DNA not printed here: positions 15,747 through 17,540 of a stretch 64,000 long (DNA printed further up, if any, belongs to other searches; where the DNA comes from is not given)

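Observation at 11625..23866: Arn-/Pmt-like polyprenyl-phosphate glycosylation parts list built around two GH30-like paralogues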

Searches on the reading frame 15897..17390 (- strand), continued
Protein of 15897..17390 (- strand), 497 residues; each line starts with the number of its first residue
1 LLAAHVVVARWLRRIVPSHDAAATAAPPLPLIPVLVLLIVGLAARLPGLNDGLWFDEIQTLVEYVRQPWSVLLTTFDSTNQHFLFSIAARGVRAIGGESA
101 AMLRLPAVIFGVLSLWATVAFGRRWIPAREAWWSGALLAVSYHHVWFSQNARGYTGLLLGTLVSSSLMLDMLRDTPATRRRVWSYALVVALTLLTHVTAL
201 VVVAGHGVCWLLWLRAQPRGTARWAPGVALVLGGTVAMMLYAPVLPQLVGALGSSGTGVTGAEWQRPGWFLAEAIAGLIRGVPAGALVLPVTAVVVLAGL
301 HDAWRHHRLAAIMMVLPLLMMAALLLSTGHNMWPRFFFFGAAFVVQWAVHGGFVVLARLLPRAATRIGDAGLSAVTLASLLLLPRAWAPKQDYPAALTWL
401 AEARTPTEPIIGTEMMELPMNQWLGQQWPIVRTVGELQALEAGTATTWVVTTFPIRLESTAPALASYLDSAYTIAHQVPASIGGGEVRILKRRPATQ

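Call 42: fold_search(model_id=the predicted structure, library=pdb)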
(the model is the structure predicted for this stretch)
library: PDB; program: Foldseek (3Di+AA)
matches with E <= 10: 575; with E <= 0.001: 34
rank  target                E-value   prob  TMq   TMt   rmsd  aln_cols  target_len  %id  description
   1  5ezm                  1.8e-07  1.00  0.54  0.51   8.5       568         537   14  Crystal Structure of ArnT from Cupriavidus metallidurans in the apo state (released 2016-02-17)
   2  5f15                  2.4e-07  1.00  0.52  0.49   9.2       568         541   15  Crystal Structure of ArnT from Cupriavidus metallidurans bound to Undecaprenyl phosphate (released 2016-02-17)
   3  7oci_F                6.1e-07  1.00  0.58  0.47  11.7       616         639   10  Cryo-EM structure of yeast Ost6p containing oligosaccharyltransferase complex (released 2022-02-16)
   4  6s7o_A                1.8e-06  1.00  0.53  0.42  12.4       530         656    9  Cryo-EM structure of human oligosaccharyltransferase complex OST-A (released 2019-12-18)
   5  8agb_A                1.9e-06  1.00  0.56  0.45  13.1       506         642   10  Structure of yeast oligosaccharylransferase complex with lipid-linked oligosaccharide bound (released 2022-12-07)
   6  8age_A                2.1e-06  1.00  0.54  0.43  10.9       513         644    9  Structure of yeast oligosaccharylransferase complex with acceptor peptide bound (released 2022-12-07)
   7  7e9s_A                2.3e-06  1.00  0.51  0.32  13.5       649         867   10  Archaeal oligosaccharyltransferase AglB from Archaeoglobus fulgidus in complex with an inhibitory peptide and a dolich (released 2021-09-08)
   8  3waj                  2.8e-06  1.00  0.51  0.35  16.1       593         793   13  Crystal structure of the Archaeoglobus fulgidus oligosaccharyltransferase (O29867_ARCFU) complex with Zn and sulfate (released 2013-10-30)
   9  8b6l_I                4.3e-06  1.00  0.53  0.40  14.1       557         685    9  Subtomogram average of the human Sec61-TRAP-OSTA-translocon (released 2022-12-07)
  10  5gmy_A                4.9e-06  1.00  0.50  0.32  16.0       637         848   11  Crystal structure of the Archaeoglobus fulgidus oligosaccharyltransferase (O29867_ARCFU) tethered with an acceptor pep (released 2017-02-01)
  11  6c26_A                6.5e-06  1.00  0.53  0.43  12.0       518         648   10  The Cryo-EM structure of a eukaryotic oligosaccharyl transferase complex (released 2018-01-31)
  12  8agc_A                6.5e-06  1.00  0.55  0.41  14.4       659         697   10  Structure of yeast oligosaccharylransferase complex with lipid-linked oligosaccharide and non-acceptor peptide bound (released 2022-12-07)
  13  8pn9_A                7.4e-06  1.00  0.53  0.42  12.5       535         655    9  Structure of human oligosaccharyltransferase OST-A complex bound to NGI-1 (released 2024-05-08)
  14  9s6t_A                9.2e-06  1.00  0.53  0.55   7.8       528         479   13  Ternary cryo-EM structure of chicken ALG12 with Dol25-PP-GlcNAc2Man7, Dol25-P-Man, and Fab (released 2026-03-18)
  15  9n9j_I                1.9e-05  1.00  0.56  0.42   8.9       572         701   10  Structure of a GRP94 folding intermediate engaged with a CCDC134- and FKBP11-bound secretory translocon (released 2025-11-19)
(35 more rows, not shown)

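Call 47: search_protein_families(library=ncbifam, proteins=[L016:13421-14593:+, L042:5161-6699:+, L038:7808-9589:+, L029:11275-13143:+, L058:8754-9701:+, L048:17252-18157:+, L009:17342-17803:+, L050:6545-8068:+], max_evalue=0.00001)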
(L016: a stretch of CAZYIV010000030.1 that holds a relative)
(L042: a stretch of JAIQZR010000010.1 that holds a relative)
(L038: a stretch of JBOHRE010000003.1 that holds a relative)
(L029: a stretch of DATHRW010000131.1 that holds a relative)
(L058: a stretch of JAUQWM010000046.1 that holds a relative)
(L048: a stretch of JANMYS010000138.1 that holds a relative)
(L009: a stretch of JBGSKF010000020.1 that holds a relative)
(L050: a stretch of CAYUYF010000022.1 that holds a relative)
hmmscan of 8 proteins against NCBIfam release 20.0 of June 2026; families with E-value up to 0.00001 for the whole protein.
L016:13421-14593:+ (391 aa): 44 families (the best 25 are shown)
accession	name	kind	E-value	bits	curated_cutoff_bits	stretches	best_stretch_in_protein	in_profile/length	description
TIGR04055.1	rSAM_NirJ2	equivalog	1.3e-21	77.5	500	1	35-325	9-291/326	putative heme d1 biosynthesis radical SAM protein NirJ2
TIGR04546.1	rSAM_ahbC_deAc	equivalog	5.3e-18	65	650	1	21-193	34-197/390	12,18-didecarboxysiroheme deacetylase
TIGR04051.1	rSAM_NirJ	equivalog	1.1e-17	64.1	515.45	1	34-314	10-299/354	heme d1 biosynthesis radical SAM protein NirJ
TIGR04054.1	rSAM_NirJ1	equivalog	1.1e-17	63.7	650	1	25-168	35-174/387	putative heme d1 biosynthesis radical SAM protein NirJ1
NF033640.1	N_Twi_rSAM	subfamily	4.3e-15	55.7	170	1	21-212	106-311/398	twitch domain-containing radical SAM protein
TIGR04347.1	pseudo_SAM_Halo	equivalog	7.4e-15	55.1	525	1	22-193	34-196/390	TIGR04347 family pseudo-SAM/SPASM protein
TIGR04250.1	SCM_rSAM_ScmE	equivalog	1.9e-14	53.4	400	1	32-279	9-252/358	SynChlorMet cassette radical SAM/SPASM protein ScmE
TIGR02666.1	moaA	equivalog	3.8e-14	52.4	284.05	1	33-199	17-183/336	GTP 3',8-cyclase MoaA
TIGR04133.1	rSAM_w_lipo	hypoth_equivalog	4.4e-14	52.2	425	1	35-312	33-304/350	TIGR04133 family radical SAM/SPASM protein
TIGR04303.1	GeoRSP_rSAM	equivalog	9.2e-14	51.7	400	1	30-326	9-294/325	GeoRSP system radical SAM/SPASM protein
NF050035.1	rSAM_WgK_link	exception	1.8e-13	50.3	650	1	20-170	2-147/367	radical SAM/SPASM peptide maturase WgkB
TIGR04545.1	rSAM_ahbD_hemeb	equivalog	1.9e-13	50.5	500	1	34-312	8-290/339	heme b synthase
TIGR04317.1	W_rSAM_matur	equivalog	2.8e-13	49.7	380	1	30-195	8-170/349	tungsten cofactor oxidoreductase radical SAM maturase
TIGR04053.2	TIGR04053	equivalog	1.9e-12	47.2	395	1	21-196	2-173/366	TIGR04053 family radical SAM/SPASM domain-containing protein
TIGR03962.1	mycofact_rSAM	equivalog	3.9e-12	46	265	1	21-325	7-300/339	mycofactocin radical SAM maturase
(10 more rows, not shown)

L042:5161-6699:+ (513 aa): 0 families

L038:7808-9589:+ (594 aa): 1 family
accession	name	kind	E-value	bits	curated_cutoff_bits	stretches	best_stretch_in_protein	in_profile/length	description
NF047440.1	LA3751_2_3_fam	subfamily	2.9e-10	39.6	200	1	103-327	5-242/460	LA_3751/LA_3752 family putative glycosyltransferase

L029:11275-13143:+ (623 aa): 3 families
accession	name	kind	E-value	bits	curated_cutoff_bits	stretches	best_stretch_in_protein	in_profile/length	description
TIGR03970.1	mycofact_MftG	equivalog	9.1e-12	44.7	387.45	1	360-621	232-485/487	mycofactocin dehydrogenase MftG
TIGR02462.1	pyranose_ox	equivalog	9.7e-12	44.5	544.9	0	541-620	462-541/548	pyranose oxidase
TIGR04542.1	GMC_mycofac_2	equivalog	1e-08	34.7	400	0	511-620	316-423/425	mycofactocin system GMC family oxidoreductase MftG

L058:8754-9701:+ (316 aa): 13 families
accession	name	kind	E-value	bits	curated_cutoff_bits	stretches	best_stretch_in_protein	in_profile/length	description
NF008977.0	PRK12324.1-2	equivalog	2.5e-73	247.1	234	1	29-306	3-281/297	decaprenyl-phosphate phosphoribosyltransferase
NF008978.0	PRK12324.1-4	equivalog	6.1e-66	222.6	207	1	18-314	22-321/322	decaprenyl-phosphate phosphoribosyltransferase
NF006088.0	PRK08238.1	equivalog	1e-55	189.3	351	1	23-282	187-449/482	UbiA family prenyltransferase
NF008976.0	PRK12324.1-1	equivalog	2.7e-42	145.2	474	1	30-314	20-305/306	decaprenyl-phosphate phosphoribosyltransferase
NF009523.0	PRK12884.1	equivalog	4.5e-13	49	269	1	28-200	4-170/279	prenyltransferase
TIGR01473.1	cyoE_ctaB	equivalog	7.2e-11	42.4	210.3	1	66-178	38-152/281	heme o synthase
NF045897.1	SCO3242_trans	equivalog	8.8e-09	35.3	260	1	59-187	27-144/287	SCO3242 family prenyltransferase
NF003349.0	PRK04375.1-2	equivalog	7.6e-08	31.9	246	1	63-158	59-156/318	heme o synthase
TIGR01474.1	ubiA_proteo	equivalog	2.6e-07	30.4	275.45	1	62-187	39-166/282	4-hydroxybenzoate octaprenyltransferase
TIGR01475.1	ubiA_other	subfamily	3.6e-07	29.9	180.8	1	59-188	32-164/282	UbiA-like polyprenyltransferase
NF009521.0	PRK12882.1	equivalog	7.2e-07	28.7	296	1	28-180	5-154/280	geranylgeranylglycerol-phosphate geranylgeranyltransferase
NF009516.0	PRK12875.1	equivalog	7.2e-07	28.6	205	1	65-192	54-186/292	prenyltransferase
NF003348.0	PRK04375.1-1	equivalog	1.2e-06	28.2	285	1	74-159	49-135/292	heme o synthase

L048:17252-18157:+ (302 aa): 18 families
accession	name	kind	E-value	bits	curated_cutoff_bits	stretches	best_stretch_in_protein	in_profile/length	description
TIGR03466.1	HpnA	hypoth_equivalog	1.5e-24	86.5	367.65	1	5-256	4-270/327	hopanoid-associated sugar epimerase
NF042422.1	oxyalk_red_OleD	equivalog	7.3e-19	68.3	580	1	5-264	4-282/329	2-alkyl-3-oxoalkanoate reductase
NF005539.0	PRK07201.1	equivalog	4.6e-17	62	549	1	4-156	3-180/657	SDR family oxidoreductase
NF042423.1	oxyalk_red_Shew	equivalog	8.8e-17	61.2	580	1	4-120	11-124/331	2-alkyl-3-oxoalkanoate reductase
TIGR01746.1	Thioester-redct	subfamily_domain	7.7e-14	51.7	213.35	2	4-35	2-34/371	thioester reductase domain-containing protein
NF050030.1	thlkprotThyD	equivalog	3.9e-13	49.3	400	1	6-241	5-262/305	thylakoid membrane protein ThyD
NF041293.1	G6PDh_Azf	equivalog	8.6e-13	48.3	400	1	4-114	5-115/252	NAD-dependent glucose-6-phosphate dehydrogenase Azf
NF058621.1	DiazavRedAvaA7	equivalog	2.5e-11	43.8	400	1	5-120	4-120/304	3-diazoavenalumate denitrifying reductase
TIGR04180.1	EDH_00030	hypoth_equivalog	6.3e-11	41.9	475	1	5-226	2-252/297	NAD-dependent 4,6-dehydratase LegB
TIGR01777.1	yfcH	hypoth_equivalog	2.7e-09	37.1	207.35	1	5-249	2-258/292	TIGR01777 family oxidoreductase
NF052578.1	StrlDmthSdmBMthl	equivalog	2.2e-08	34.3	600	1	5-117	4-116/328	sterol demethylase protein SdmB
TIGR03589.1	PseB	equivalog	3e-08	33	407.75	1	4-133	7-141/324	UDP-N-acetylglucosamine 4,6-dehydratase (inverting)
NF043036.1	ErythonDh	equivalog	4.9e-07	29.3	325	1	5-116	4-127/321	D-erythronate dehydrogenase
NF047837.1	UDPAcbARedWbcJ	equivalog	7.1e-07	28.5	500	0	5-194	4-167/372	UDP-2-acetamido-2,6-beta-L-arabino-hexul-4-ose reductase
TIGR01181.1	dTDP_gluc_dehyt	equivalog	2.1e-06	27.1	365.1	0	4-139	2-163/321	dTDP-glucose 4,6-dehydratase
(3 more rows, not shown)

L009:17342-17803:+ (154 aa): 0 families

L050:6545-8068:+ (508 aa): 1 family
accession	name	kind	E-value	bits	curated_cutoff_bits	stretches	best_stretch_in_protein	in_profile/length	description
NF047494.1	Lepto_SBBP_lipo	equivalog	2.9e-15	55.9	400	1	204-479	74-325/466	SBBP repeat beta-propeller lipoprotein, LipL53 family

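Call 48: find_encoding_contigs(protein=P0003, flank=10000, max_places=3)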
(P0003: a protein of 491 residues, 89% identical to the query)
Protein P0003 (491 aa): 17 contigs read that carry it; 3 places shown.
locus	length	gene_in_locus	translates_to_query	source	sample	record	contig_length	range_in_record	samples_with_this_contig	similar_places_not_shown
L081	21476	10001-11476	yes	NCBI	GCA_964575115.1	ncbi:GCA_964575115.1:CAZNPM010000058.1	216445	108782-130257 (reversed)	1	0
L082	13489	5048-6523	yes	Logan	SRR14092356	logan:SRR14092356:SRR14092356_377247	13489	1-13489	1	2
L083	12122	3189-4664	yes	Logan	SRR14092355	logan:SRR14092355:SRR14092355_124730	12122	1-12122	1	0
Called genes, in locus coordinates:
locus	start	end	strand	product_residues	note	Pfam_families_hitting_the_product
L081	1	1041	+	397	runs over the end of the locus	PF00999:Na_H_Exchanger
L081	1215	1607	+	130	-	PF08818:DUF1801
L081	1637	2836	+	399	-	PF00144:Beta-lactamase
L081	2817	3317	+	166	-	PF00588:SpoU_methylase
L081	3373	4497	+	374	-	-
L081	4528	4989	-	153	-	PF00034:Cytochrom_C, PF13442:Cytochrome_CBB3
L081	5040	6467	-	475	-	PF01266:DAO, PF01593:Amino_oxidase, PF13450:NAD_binding_8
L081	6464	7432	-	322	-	PF03706:LPG_synthase_TM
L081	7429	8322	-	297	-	PF00535:Glycos_transf_2, PF13641:Glyco_tranf_2_3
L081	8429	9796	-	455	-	-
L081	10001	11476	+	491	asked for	PF13231:PMT_2 (weak)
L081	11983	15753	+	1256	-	PF13944:Calycin_like (faint)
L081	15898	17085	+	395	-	PF04055:Radical_SAM, PF13186:SPASM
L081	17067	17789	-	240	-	PF13489:Methyltransf_23, PF05175:MTS, PF06080:DUF938 (weak), PF13847:Methyltransf_31, PF02390:Methyltransf_4 (weak), PF08241:Methyltransf_11, PF08242:Methyltransf_12, PF13649:Methyltransf_25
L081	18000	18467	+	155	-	-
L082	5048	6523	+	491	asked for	PF13231:PMT_2 (weak)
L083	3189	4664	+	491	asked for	PF13231:PMT_2 (weak)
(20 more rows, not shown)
